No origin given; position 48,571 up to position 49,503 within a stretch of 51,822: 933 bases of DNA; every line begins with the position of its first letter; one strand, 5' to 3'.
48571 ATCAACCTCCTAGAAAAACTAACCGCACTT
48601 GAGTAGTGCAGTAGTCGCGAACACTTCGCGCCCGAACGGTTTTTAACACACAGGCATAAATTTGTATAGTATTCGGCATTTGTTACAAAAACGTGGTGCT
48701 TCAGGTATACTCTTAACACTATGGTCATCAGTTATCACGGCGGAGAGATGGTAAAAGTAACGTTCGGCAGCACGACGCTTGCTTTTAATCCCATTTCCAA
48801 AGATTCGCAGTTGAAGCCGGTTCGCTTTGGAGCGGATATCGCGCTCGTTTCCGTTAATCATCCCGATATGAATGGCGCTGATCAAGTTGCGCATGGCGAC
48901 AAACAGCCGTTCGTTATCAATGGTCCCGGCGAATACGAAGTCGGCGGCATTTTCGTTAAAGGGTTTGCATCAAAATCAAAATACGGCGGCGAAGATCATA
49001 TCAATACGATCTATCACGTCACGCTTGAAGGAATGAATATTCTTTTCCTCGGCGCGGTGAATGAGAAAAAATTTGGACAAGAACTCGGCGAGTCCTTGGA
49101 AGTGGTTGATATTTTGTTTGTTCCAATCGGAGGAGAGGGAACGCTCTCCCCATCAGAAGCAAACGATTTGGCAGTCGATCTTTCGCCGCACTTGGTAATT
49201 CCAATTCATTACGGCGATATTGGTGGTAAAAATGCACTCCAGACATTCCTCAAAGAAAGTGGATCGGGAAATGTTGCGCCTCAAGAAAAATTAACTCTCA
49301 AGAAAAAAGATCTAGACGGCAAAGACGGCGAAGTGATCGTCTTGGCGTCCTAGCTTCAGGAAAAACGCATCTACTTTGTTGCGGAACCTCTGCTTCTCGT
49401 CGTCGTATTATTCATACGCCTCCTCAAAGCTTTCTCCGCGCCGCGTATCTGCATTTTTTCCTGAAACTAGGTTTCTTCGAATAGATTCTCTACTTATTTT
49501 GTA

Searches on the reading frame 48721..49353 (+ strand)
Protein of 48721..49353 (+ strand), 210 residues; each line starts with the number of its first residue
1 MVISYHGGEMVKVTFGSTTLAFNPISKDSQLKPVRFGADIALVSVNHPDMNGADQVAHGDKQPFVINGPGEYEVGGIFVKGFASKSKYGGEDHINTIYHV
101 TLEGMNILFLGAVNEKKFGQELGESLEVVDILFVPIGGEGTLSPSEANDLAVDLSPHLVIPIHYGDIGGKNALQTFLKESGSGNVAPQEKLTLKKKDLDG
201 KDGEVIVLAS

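Call 83: search_protein_families(library=pfam, proteins=[window:48721-49353:+], max_evalue=0.0001)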
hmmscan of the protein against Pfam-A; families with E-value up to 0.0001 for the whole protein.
window:48721-49353:+ (210 aa): 2 families
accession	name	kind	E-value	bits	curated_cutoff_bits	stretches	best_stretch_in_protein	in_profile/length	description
PF13483.12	Lactamase_B_3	-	2.4e-22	80.1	24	1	3-163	2-160/160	Beta-lactamase superfamily domain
PF12706.13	Lactamase_B_2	-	7.1e-05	22.9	27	0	91-164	121-200/200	Beta-lactamase superfamily domain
